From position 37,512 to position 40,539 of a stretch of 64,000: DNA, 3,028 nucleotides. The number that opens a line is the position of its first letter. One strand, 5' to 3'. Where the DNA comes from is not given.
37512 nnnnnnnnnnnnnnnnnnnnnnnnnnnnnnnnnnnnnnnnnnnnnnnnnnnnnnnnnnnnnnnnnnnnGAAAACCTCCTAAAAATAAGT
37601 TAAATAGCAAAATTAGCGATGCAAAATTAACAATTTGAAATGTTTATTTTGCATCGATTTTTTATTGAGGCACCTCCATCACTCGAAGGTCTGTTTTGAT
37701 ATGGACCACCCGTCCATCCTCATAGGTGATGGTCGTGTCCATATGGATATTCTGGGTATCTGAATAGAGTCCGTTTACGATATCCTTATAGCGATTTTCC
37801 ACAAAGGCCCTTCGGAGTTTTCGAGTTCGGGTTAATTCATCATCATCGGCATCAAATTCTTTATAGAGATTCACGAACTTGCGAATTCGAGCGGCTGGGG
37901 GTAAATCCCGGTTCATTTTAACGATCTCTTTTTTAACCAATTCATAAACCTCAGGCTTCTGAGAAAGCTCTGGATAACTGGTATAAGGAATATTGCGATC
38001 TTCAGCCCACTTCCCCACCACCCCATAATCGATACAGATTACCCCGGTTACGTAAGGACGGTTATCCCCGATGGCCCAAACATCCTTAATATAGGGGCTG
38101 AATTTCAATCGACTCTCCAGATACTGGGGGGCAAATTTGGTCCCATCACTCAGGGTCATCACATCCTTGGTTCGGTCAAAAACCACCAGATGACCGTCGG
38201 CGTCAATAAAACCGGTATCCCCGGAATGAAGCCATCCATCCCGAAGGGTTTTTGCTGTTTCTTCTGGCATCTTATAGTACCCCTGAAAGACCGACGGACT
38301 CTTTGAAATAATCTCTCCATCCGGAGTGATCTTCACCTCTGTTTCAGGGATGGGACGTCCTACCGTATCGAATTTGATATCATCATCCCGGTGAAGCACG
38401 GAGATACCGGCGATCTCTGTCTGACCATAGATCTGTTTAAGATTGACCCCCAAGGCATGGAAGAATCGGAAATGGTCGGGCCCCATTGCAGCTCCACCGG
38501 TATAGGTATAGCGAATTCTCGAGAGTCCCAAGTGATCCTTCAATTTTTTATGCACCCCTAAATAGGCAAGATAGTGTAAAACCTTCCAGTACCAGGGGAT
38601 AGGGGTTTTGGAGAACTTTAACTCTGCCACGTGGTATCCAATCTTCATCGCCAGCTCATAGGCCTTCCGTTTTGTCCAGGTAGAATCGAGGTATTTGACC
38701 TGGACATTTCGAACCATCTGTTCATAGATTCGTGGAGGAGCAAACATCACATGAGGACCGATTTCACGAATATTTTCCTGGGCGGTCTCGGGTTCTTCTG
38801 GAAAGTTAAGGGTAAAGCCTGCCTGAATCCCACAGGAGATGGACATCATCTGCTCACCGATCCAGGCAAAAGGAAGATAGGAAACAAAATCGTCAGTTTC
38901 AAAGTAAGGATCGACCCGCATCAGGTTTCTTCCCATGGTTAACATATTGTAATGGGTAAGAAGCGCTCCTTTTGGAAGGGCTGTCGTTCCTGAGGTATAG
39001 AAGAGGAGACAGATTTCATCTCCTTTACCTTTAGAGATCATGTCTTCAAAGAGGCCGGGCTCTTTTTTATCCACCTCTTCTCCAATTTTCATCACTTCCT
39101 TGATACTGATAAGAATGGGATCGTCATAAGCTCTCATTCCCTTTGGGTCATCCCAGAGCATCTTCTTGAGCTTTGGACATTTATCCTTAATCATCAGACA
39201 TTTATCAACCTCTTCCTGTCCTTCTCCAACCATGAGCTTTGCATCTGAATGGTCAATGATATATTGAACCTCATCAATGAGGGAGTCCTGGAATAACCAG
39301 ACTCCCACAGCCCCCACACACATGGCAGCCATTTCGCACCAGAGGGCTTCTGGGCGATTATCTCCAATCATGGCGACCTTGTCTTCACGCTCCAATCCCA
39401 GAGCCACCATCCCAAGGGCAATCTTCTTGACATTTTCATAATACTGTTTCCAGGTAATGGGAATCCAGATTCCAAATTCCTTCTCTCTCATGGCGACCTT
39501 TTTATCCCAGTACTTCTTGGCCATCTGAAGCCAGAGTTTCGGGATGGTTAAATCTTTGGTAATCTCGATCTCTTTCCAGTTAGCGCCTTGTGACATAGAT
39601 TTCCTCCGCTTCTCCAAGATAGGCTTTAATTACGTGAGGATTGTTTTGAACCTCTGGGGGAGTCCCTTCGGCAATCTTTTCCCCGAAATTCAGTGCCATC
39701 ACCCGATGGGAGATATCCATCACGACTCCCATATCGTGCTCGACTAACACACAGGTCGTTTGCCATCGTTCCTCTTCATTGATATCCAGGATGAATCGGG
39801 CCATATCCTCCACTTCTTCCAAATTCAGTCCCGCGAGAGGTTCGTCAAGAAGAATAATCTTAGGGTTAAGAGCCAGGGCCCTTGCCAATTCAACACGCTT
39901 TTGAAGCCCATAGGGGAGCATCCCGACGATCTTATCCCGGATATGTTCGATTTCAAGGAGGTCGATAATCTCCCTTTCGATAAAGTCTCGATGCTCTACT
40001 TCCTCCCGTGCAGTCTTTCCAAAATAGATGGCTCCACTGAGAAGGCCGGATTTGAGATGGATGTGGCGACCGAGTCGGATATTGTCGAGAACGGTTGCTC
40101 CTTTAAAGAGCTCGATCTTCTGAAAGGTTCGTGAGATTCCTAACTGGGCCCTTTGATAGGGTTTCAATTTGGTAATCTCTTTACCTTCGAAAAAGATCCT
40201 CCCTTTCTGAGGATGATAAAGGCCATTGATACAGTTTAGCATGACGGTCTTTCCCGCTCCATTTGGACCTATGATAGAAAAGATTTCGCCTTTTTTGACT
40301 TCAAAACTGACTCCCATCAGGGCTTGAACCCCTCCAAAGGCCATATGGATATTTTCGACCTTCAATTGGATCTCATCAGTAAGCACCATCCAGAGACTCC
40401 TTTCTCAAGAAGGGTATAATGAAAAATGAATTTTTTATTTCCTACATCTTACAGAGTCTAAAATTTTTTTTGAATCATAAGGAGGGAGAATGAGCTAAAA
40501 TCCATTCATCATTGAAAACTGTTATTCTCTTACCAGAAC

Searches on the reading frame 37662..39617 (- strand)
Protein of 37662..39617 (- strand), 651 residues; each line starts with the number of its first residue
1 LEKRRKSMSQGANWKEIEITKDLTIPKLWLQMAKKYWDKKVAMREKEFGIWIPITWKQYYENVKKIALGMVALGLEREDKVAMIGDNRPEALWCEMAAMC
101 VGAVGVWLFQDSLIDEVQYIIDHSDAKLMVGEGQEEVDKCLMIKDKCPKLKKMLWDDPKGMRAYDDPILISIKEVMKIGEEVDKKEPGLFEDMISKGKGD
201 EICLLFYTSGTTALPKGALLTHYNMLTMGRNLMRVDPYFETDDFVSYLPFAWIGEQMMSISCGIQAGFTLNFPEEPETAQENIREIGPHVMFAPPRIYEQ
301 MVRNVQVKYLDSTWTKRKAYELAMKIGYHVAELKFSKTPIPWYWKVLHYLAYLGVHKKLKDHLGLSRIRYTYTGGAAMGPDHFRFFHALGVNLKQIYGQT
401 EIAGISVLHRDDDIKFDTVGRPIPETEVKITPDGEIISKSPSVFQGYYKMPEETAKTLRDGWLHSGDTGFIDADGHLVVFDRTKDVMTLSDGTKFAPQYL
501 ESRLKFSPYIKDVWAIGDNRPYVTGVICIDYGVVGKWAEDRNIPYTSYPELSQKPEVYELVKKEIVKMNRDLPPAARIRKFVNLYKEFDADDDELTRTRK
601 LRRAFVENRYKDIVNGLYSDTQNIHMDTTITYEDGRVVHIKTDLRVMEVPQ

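Call 3: search_protein_families(library=pfam, proteins=[window:37662-39617:-], max_evalue=0.01)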
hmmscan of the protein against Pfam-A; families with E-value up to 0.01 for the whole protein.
window:37662-39617:- (651 aa): 2 families
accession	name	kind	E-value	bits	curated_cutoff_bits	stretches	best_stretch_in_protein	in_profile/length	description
PF00501.34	AMP-binding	-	6.3e-64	216.6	29.9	1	39-448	10-384/384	AMP-binding enzyme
PF23562.2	AMP-binding_C_3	-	1.5e-10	42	20.8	1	485-621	2-123/124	AMP-binding enzyme C-terminal domain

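Call 5: search_protein_families(library=ncbifam, proteins=[window:37662-39617:-], max_evalue=0.001)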
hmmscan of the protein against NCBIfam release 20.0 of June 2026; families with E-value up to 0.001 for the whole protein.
window:37662-39617:- (651 aa): 96 families (the best 25 are shown)
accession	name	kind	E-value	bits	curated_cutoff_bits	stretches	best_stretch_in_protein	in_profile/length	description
NF038343.1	ligase_FadD11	exception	6.9e-84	282.3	950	1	41-620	18-583/585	fatty acid--CoA ligase FadD11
NF004837.0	PRK06187.1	subfamily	2.1e-58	197.9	476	2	357-517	277-455/531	long-chain-fatty-acid--CoA ligase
NF006182.0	PRK08316.1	subfamily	4.5e-43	147.5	663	2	390-517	312-450/523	fatty acyl-CoA synthetase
NF005801.1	PRK07656.1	equivalog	3.2e-40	138.2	657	2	360-517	273-436/500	FadD3 family acyl-CoA ligase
NF009233.0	PRK12583.1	subfamily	1e-37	129.8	832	2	18-275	13-276/558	fatty acid CoA ligase family protein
NF002966.0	PRK03640.1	equivalog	2e-34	119.1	556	2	366-518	254-416/483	o-succinylbenzoate--CoA ligase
NF004114.0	PRK05605.1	equivalog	9.4e-34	116.7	766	2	360-520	332-505/575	long-chain-fatty-acid--CoA ligase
NF005947.1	PRK08008.1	equivalog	3e-33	115.2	651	2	21-270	5-244/518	crotonobetaine/carnitine-CoA ligase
NF005702.0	PRK07514.1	subfamily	3.2e-32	111.5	558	2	365-513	269-429/506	malonyl-CoA synthase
NF005676.0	PRK07470.1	equivalog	1.1e-31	110.1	774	2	362-517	289-462/544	acyl-CoA synthetase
NF009232.0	PRK12582.1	subfamily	1.5e-31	109.4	777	2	368-621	348-616/624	acyl-CoA synthetase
TIGR01923.1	menE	equivalog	2.6e-31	109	330.15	2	367-517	225-381/442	o-succinylbenzoate--CoA ligase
NF004758.0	PRK06087.1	equivalog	7e-31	107.2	736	2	360-517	297-466/548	medium-chain fatty-acid--CoA ligase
NF005307.0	PRK06839.1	equivalog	1.3e-30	106.5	748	2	364-518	262-427/496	o-succinylbenzoate--CoA ligase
NF041592.1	carboxyl_red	equivalog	1.6e-29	102.2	1300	2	355-627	360-628/1160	carboxylic acid reductase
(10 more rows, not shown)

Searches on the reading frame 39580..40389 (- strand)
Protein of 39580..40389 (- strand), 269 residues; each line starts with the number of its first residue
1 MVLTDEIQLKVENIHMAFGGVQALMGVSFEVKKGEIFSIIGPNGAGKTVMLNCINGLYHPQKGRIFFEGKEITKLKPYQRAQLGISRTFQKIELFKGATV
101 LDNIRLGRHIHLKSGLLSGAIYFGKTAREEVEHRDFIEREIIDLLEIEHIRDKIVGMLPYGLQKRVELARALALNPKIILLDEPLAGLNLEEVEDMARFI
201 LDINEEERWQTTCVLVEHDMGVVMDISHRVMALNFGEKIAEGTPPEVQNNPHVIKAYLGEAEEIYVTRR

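Call 3: search_protein_families(library=pfam, proteins=[window:39580-40389:-], max_evalue=0.01)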
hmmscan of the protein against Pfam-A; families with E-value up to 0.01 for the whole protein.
window:39580-40389:- (269 aa): 4 families
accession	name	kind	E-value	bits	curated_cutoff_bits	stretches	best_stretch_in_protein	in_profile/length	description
PF00005.33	ABC_tran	-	3e-31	109.3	25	1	25-186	2-137/137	ABC transporter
PF12399.14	BCA_ABC_TP_C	-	1e-13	51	25.5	1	237-262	1-26/27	Branched-chain amino acid ATP-binding cassette transporter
PF13476.12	AAA_23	-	0.0003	21.9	27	1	28-55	14-40/201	AAA domain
PF13555.12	AAA_29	-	0.0096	16.1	27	0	27-62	15-50/61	P-loop containing region of AAA domain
